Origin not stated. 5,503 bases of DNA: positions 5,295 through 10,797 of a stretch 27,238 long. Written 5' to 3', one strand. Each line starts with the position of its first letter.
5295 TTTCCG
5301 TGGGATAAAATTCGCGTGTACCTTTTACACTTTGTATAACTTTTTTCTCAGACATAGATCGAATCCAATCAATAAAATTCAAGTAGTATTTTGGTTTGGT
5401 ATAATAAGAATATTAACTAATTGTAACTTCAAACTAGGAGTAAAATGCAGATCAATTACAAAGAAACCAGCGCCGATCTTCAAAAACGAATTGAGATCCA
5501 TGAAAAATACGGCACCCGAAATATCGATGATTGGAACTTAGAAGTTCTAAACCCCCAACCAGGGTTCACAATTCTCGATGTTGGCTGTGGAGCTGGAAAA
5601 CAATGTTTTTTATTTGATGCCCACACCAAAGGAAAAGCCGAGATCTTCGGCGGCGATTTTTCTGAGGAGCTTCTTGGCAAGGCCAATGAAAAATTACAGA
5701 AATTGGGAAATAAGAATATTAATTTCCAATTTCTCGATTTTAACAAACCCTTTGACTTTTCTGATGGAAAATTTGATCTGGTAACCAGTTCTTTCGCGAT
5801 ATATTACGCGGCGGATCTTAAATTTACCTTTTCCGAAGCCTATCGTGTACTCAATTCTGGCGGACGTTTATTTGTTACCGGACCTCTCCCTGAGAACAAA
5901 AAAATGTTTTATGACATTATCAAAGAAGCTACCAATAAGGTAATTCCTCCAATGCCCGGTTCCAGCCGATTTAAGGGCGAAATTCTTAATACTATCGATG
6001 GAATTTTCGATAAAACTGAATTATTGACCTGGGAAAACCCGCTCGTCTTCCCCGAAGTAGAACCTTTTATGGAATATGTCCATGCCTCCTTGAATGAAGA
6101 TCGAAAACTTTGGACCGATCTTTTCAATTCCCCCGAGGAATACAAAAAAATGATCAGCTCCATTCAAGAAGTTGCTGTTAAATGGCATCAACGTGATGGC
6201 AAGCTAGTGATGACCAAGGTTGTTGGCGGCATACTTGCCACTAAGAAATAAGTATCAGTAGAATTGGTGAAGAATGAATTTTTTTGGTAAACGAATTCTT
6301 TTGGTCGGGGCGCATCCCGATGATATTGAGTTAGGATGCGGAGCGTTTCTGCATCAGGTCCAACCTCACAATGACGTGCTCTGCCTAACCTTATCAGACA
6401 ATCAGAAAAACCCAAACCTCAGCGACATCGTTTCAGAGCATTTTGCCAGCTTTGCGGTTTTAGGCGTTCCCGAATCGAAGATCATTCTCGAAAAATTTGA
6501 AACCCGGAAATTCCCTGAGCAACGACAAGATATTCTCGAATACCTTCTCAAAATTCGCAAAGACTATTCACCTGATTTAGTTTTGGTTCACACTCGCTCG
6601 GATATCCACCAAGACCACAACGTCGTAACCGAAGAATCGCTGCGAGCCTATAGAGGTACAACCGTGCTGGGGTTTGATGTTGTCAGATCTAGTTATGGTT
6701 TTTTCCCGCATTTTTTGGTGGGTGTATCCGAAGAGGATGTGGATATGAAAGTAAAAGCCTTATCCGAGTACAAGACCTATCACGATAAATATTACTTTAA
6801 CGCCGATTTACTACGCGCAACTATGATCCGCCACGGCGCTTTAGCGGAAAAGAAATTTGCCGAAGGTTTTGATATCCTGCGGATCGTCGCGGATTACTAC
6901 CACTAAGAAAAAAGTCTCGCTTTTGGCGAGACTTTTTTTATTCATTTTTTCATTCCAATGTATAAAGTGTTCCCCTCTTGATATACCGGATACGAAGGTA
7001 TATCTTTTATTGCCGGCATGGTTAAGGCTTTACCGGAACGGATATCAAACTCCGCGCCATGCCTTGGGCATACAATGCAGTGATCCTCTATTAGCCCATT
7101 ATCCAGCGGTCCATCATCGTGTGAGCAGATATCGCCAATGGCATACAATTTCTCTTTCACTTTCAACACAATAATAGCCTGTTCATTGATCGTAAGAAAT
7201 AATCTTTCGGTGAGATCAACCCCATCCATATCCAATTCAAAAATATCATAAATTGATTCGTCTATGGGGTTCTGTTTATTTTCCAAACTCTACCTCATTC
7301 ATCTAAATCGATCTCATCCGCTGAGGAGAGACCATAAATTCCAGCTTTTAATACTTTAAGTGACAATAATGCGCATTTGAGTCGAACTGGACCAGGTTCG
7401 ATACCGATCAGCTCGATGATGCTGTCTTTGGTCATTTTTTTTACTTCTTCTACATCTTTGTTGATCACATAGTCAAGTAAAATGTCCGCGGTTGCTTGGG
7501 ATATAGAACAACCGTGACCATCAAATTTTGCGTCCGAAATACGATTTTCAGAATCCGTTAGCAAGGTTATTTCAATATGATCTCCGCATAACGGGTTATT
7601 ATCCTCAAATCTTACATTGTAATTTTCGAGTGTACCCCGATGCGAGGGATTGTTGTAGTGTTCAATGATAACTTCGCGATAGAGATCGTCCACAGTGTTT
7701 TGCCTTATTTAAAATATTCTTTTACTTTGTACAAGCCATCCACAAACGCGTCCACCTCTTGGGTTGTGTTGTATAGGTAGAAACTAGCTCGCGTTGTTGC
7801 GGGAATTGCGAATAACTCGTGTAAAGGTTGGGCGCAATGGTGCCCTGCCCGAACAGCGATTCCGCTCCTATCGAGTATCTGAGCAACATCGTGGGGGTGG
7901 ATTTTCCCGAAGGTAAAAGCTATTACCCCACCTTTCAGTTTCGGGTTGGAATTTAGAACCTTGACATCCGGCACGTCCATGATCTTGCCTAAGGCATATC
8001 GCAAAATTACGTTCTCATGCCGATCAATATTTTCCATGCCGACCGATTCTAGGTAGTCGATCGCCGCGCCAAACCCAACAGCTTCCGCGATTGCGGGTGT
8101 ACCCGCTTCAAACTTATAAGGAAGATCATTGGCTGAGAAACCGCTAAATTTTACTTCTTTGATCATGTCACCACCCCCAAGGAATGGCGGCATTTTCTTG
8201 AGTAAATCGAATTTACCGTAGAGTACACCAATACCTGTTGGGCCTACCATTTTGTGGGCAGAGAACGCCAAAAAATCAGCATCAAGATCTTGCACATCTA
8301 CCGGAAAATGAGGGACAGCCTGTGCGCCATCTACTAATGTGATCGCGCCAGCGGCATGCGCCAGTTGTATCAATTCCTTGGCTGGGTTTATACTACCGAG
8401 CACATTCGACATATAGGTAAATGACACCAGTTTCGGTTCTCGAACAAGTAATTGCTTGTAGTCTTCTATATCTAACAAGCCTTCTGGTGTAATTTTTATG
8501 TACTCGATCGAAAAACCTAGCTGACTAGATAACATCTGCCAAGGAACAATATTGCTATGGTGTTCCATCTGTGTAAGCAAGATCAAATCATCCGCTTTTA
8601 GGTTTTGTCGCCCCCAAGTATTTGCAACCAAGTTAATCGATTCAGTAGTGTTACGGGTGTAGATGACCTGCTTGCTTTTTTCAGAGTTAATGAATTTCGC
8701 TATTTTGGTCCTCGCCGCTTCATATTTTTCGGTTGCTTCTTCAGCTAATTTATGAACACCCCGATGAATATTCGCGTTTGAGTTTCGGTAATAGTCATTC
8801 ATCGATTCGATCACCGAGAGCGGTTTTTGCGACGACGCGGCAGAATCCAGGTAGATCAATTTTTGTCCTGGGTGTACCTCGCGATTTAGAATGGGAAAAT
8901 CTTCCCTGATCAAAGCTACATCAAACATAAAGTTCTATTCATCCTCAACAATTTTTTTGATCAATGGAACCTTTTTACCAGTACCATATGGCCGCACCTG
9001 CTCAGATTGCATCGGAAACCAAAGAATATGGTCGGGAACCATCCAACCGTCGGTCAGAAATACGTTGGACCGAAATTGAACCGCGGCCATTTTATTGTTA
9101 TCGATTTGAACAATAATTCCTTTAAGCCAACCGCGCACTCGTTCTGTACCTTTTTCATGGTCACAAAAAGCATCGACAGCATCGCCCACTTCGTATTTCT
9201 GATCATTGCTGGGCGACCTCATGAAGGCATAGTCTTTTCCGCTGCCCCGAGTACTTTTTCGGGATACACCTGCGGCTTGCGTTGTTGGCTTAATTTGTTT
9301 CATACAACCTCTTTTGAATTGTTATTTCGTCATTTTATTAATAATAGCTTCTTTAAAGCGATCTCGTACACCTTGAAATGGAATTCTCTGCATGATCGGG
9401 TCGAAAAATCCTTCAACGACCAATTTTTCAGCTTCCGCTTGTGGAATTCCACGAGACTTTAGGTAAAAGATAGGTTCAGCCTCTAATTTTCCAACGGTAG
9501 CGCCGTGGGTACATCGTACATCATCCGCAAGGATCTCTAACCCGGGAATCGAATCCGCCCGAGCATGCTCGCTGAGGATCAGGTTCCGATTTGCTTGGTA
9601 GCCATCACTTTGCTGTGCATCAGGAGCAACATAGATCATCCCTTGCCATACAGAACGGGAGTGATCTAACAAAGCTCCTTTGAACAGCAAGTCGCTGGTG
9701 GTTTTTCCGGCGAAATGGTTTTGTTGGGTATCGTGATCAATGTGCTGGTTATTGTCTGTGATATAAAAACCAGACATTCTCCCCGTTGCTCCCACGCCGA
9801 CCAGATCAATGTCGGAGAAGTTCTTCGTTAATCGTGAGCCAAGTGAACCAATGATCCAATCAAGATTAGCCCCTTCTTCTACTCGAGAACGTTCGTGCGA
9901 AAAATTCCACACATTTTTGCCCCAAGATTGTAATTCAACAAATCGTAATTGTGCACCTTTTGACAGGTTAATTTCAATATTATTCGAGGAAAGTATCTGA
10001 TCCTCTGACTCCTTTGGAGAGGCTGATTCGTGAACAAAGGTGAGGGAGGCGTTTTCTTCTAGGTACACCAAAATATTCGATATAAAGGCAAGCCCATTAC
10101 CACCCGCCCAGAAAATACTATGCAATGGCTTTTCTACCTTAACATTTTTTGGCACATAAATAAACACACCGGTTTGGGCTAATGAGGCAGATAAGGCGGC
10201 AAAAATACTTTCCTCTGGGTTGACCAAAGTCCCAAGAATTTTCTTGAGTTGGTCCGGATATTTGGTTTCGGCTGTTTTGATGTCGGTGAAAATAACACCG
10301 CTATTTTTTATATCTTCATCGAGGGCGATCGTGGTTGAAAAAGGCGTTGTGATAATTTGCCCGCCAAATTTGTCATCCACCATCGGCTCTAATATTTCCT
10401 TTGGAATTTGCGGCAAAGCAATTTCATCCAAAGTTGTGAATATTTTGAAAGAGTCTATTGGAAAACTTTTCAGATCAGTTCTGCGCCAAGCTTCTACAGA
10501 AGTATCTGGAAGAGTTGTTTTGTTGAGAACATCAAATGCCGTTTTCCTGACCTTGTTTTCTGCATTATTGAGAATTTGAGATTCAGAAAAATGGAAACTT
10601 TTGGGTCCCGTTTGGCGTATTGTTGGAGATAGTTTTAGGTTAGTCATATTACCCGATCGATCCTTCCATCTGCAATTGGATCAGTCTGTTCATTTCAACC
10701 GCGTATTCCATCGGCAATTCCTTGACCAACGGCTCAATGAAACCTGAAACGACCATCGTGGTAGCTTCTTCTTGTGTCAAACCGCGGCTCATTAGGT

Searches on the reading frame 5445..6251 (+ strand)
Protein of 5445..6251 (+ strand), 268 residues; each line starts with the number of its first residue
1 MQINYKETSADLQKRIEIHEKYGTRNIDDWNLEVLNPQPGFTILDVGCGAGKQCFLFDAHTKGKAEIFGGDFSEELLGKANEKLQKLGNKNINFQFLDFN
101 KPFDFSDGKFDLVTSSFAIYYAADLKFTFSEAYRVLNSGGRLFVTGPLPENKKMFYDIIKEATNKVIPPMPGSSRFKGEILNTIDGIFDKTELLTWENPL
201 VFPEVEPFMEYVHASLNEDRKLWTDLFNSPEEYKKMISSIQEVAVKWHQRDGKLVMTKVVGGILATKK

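Call 76: search_protein_families(library=pfam, proteins=[window:5445-6251:+], max_evalue=0.00001)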
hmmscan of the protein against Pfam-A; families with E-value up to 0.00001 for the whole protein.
window:5445-6251:+ (268 aa): 8 families
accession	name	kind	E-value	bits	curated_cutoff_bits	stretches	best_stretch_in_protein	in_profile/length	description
PF13847.12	Methyltransf_31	-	2.9e-22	79.3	27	1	40-148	4-113/145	Methyltransferase domain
PF13649.12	Methyltransf_25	-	4.6e-18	66.1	27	1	43-140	1-97/97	Methyltransferase domain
PF08241.18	Methyltransf_11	-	1.6e-17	64.4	21.2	1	44-144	1-95/95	Methyltransferase domain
PF01209.24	Ubie_methyltran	-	2.1e-17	63.7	20.1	1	33-144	41-151/233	ubiE/COQ5 methyltransferase family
PF08242.18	Methyltransf_12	-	1.3e-13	51.9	30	1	44-142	1-98/98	Methyltransferase domain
PF13489.12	Methyltransf_23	-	3.2e-09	37.2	27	1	37-149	20-121/164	Methyltransferase domain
PF02353.26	CMAS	-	2.5e-07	30.8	27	1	29-146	52-166/273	Mycolic acid cyclopropane synthetase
PF01135.25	PCMT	-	8.9e-07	29.3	20.3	1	31-162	65-188/210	Protein-L-isoaspartate(D-aspartate) O-methyltransferase (PCMT)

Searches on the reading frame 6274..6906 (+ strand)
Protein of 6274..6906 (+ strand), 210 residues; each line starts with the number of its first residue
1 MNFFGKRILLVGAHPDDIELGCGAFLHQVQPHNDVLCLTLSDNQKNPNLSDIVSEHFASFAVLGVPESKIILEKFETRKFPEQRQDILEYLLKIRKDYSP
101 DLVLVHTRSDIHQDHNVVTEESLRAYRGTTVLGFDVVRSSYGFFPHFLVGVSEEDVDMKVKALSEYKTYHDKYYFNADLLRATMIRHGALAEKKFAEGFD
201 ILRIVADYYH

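Call 76: search_protein_families(library=pfam, proteins=[window:6274-6906:+], max_evalue=0.00001)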
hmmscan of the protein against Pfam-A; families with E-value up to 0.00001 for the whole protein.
window:6274-6906:+ (210 aa): 1 family
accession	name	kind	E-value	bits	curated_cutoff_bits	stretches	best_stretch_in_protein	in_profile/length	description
PF02585.22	PIG-L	-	1.3e-14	55.3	28.2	1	9-124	1-127/129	GlcNAc-PI de-N-acetylase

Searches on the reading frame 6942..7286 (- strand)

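Call 76: search_protein_families(library=pfam, proteins=[window:6942-7286:-], max_evalue=0.00001)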
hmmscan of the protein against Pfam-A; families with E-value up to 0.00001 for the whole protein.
window:6942-7286:- (114 aa): 3 families
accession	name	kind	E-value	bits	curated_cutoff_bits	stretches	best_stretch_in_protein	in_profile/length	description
PF00355.32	Rieske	-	1.1e-16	60.9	20.3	1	27-100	15-88/88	Rieske [2Fe-2S] domain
PF13806.12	Rieske_2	-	2.9e-09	37.2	27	1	31-110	19-103/104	Rieske-like [2Fe-2S] domain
PF22543.2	Rieske_4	-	1.3e-06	29.1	28.4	1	23-89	9-79/119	Soluble Rieske-type ferredoxin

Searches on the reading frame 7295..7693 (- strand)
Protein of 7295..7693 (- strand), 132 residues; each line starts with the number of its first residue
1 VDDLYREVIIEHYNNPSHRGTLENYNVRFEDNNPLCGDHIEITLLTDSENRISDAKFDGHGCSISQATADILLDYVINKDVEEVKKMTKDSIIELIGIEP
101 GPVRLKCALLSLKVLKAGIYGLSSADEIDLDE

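Call 76: search_protein_families(library=pfam, proteins=[window:7295-7693:-], max_evalue=0.00001)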
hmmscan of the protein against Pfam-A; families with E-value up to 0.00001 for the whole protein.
window:7295-7693:- (132 aa): 1 family
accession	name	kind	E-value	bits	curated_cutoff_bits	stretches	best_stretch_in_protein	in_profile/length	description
PF01592.21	NifU_N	-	1.3e-26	93.7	22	1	5-120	2-118/127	NifU-like N terminal domain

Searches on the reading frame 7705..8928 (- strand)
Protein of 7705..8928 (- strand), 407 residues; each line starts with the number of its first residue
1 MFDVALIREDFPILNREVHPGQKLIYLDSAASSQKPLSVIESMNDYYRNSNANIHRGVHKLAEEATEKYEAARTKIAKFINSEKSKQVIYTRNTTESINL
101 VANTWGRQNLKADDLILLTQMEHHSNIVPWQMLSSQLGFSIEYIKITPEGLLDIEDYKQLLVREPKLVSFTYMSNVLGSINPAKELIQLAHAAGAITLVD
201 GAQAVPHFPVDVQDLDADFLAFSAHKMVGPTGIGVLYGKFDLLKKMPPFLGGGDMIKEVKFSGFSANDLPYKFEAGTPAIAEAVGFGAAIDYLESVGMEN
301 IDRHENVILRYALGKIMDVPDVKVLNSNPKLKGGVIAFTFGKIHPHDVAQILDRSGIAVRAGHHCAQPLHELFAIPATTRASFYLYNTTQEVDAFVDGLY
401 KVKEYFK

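Call 76: search_protein_families(library=pfam, proteins=[window:7705-8928:-], max_evalue=0.00001)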
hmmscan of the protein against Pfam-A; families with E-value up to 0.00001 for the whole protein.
window:7705-8928:- (407 aa): 1 family
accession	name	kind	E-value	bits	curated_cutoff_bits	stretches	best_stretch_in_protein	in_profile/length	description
PF00266.25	Aminotran_5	-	4.7e-149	496.8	21.5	1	25-395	1-371/371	Aminotransferase class-V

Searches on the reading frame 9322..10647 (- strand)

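Call 75: search_protein_families(library=pfam, proteins=[window:9322-10647:-], max_evalue=0.00001)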
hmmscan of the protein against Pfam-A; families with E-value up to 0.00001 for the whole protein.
window:9322-10647:- (441 aa): 2 families
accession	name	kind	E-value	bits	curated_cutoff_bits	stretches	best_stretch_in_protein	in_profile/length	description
PF01458.23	SUFBD_core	-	6.6e-79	265.1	27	1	184-414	6-232/232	SUF system FeS cluster assembly, SufBD core domain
PF19295.5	SufBD_N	-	8.1e-17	61.8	23.5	1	31-175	27-170/172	SufBD protein N-terminal region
